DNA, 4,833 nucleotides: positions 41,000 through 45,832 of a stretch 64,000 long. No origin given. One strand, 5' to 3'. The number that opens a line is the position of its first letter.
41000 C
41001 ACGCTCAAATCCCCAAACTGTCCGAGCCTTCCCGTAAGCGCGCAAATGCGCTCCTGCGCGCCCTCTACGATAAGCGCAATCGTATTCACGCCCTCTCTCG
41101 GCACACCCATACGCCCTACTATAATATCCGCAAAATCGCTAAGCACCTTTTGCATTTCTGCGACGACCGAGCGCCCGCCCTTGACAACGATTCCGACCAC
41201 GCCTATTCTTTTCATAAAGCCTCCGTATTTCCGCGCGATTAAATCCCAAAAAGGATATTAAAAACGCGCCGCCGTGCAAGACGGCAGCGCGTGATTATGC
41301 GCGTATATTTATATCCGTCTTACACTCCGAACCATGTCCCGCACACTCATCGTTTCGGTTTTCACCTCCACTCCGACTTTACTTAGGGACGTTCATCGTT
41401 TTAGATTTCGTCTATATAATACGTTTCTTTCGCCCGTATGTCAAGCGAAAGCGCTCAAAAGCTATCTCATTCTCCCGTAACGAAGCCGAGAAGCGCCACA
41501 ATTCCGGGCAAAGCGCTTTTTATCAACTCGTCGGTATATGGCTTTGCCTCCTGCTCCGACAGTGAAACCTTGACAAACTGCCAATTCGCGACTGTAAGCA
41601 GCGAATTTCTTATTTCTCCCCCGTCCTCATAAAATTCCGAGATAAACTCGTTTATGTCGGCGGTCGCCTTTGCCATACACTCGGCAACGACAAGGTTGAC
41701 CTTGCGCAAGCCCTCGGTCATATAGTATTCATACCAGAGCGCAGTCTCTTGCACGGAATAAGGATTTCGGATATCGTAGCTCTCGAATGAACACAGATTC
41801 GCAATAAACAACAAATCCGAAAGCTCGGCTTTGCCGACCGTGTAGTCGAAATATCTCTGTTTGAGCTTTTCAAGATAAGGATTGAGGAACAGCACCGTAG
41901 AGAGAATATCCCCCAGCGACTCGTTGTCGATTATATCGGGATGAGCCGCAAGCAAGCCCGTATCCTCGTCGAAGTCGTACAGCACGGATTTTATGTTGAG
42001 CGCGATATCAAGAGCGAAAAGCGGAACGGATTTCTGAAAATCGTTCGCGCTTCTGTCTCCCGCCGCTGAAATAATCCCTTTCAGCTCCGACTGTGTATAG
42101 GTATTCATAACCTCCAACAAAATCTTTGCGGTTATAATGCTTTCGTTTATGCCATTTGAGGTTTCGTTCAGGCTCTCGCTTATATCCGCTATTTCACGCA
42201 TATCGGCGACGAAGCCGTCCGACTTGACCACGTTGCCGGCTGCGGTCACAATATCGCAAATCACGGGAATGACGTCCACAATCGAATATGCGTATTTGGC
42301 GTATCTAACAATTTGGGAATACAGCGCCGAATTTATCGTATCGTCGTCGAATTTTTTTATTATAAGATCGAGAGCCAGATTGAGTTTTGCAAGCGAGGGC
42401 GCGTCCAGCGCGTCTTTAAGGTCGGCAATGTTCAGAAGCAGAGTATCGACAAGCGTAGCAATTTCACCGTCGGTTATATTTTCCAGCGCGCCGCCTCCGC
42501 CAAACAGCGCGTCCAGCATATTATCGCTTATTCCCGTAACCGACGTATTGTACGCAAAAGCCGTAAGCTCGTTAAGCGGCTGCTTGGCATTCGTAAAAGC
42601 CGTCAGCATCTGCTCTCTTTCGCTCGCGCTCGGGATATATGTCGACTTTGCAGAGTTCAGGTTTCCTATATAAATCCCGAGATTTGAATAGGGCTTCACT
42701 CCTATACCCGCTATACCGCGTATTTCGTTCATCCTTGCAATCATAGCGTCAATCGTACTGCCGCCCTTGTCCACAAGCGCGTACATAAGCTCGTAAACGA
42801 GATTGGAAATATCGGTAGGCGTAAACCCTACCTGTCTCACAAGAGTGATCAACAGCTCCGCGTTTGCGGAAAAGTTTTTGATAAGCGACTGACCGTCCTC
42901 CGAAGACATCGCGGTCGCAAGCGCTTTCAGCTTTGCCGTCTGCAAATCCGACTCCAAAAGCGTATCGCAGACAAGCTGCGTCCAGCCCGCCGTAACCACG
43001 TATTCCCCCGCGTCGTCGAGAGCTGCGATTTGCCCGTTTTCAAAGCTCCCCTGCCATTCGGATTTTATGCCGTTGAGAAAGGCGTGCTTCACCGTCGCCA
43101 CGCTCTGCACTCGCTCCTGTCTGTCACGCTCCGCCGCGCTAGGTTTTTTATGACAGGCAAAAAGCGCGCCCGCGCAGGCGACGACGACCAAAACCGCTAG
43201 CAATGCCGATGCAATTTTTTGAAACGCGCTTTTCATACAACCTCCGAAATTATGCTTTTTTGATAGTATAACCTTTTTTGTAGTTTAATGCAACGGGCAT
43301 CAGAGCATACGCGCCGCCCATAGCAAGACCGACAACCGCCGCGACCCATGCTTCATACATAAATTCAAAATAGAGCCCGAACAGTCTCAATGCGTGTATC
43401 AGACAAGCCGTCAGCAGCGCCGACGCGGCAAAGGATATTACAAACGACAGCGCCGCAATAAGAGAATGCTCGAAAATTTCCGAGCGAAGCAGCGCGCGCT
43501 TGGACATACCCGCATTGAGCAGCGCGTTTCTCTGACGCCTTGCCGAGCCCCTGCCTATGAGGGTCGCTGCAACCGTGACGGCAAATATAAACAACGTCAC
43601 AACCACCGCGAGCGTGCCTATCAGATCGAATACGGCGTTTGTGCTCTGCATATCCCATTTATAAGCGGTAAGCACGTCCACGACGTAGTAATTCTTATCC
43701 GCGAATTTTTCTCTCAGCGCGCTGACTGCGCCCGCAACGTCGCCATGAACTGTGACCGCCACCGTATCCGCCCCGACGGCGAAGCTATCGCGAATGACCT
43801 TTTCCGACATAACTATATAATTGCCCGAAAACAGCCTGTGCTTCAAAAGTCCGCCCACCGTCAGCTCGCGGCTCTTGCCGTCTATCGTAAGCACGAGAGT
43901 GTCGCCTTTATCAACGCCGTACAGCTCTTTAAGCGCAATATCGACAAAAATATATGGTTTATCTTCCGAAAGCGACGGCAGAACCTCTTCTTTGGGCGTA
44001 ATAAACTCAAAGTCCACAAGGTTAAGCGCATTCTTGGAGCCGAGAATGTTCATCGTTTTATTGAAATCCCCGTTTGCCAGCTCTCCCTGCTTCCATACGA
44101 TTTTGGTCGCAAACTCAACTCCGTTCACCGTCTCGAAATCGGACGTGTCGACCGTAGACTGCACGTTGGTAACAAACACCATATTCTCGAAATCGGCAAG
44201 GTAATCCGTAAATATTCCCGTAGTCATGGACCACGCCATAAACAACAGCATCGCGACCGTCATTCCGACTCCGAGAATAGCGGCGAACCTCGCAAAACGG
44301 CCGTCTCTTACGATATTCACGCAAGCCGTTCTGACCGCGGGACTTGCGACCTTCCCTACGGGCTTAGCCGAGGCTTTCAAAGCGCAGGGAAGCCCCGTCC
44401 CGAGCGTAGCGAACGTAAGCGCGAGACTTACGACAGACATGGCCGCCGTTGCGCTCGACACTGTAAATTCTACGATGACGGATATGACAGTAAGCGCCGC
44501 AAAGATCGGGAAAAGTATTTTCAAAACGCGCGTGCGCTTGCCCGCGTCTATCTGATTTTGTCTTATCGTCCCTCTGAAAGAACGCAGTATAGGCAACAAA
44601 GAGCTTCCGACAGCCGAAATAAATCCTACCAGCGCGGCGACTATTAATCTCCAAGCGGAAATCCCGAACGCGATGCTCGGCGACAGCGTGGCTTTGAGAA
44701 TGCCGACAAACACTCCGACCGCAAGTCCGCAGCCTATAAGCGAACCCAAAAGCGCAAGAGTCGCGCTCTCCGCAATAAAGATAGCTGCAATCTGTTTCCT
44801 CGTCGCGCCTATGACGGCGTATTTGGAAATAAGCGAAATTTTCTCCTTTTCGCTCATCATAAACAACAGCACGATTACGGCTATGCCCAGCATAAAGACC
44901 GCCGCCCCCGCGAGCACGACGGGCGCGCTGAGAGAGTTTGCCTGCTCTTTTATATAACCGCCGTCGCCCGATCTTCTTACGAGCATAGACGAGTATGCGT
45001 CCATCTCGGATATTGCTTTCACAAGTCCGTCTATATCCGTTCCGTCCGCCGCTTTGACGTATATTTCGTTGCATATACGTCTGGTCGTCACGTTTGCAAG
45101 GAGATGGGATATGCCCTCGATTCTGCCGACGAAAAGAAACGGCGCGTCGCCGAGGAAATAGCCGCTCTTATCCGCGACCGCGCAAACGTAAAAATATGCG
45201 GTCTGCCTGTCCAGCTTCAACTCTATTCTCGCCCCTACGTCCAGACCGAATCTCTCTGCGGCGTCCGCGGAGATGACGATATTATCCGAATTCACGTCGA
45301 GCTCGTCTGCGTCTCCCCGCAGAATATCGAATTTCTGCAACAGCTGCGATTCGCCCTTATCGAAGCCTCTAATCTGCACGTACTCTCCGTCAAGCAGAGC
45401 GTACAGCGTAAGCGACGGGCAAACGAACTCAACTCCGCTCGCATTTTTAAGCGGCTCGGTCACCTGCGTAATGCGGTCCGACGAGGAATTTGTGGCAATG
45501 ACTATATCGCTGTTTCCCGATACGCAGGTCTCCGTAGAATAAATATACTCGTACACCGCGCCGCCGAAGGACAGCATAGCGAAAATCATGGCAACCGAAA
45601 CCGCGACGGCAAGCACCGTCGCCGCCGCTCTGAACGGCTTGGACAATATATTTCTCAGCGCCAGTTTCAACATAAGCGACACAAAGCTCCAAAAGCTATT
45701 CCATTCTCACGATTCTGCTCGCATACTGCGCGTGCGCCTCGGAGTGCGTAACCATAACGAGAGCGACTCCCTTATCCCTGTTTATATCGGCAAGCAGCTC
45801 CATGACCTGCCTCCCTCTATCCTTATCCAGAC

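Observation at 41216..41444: Leader with explicit terminator/antiterminator switch upstream of a TM1266-like regulator and NitT/TauT-type ABC operon; aptamer class unknown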

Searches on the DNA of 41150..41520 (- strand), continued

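Call 96: search_with_rna_model(model_id=R1, sources=[L132, L133, L134, L130, L131, L125, L126, L128, L129], max_evalue=10, filters=off)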
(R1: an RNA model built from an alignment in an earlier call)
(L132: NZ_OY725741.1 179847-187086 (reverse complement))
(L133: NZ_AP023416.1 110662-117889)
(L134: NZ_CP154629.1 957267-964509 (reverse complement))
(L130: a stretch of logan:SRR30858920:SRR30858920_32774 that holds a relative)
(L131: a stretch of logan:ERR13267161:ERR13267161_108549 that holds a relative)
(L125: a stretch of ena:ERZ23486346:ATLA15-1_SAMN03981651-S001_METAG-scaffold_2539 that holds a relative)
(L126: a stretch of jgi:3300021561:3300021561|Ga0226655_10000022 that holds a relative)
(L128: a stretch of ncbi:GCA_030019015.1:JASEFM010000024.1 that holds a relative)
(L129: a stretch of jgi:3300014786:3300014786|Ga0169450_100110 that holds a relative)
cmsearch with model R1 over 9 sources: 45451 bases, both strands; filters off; matches with E-value up to 10: 12.
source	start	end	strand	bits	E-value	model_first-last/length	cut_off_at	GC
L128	2655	2731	+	11.2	1.4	1-98/98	no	0.51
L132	1447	1516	+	10.9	1.7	1-98/98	no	0.37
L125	1896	2001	+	10.5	2.1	1-98/98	no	0.35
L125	552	594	+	9.5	3.7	1-98/98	no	0.35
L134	2224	2255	-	9.2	4.4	1-98/98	no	0.41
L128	4570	4675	+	9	4.8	1-98/98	no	0.43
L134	6686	6713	+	8.9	5.3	1-98/98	no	0.25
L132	6750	6776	-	8.8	5.3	1-98/98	no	0.19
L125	2445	2481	-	8.7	5.9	1-98/98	no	0.27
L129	926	1009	-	8.4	7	1-98/98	no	0.51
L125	236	258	+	8.2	7.5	1-98/98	no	0.39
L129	1190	1285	+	7.9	9.4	1-98/98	no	0.32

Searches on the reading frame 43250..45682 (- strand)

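Call 7: search_protein_families(library=pfam, proteins=[window:43250-45682:-])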
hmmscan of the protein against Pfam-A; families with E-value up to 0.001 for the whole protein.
window:43250-45682:- (810 aa): 2 families
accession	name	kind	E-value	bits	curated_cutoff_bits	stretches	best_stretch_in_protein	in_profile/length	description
PF12704.14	MacB_PCD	-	5.6e-19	69.7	27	1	20-225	2-205/207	MacB-like periplasmic core domain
PF02687.27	FtsX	-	3.6e-09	37.1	25.5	1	258-370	3-117/120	FtsX-like permease C-terminal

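Call 8: search_protein_families(library=ncbifam, proteins=[window:43250-45682:-])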
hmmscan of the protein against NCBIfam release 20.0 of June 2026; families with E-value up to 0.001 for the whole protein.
window:43250-45682:- (810 aa): 3 families
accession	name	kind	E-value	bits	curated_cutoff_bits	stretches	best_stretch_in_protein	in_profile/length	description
TIGR02212.1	lolCE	equivalog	1.4e-06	27.5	362.45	0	23-157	28-167/411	lipoprotein-releasing ABC transporter permease subunit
TIGR03434.1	ADOP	subfamily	2.6e-05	22.5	622.3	1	255-381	272-403/803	ADOP family duplicated permease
NF008357.0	PRK11146.1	exception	0.00014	20.8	439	0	209-329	226-344/414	lipoprotein-releasing ABC transporter permease subunit LolE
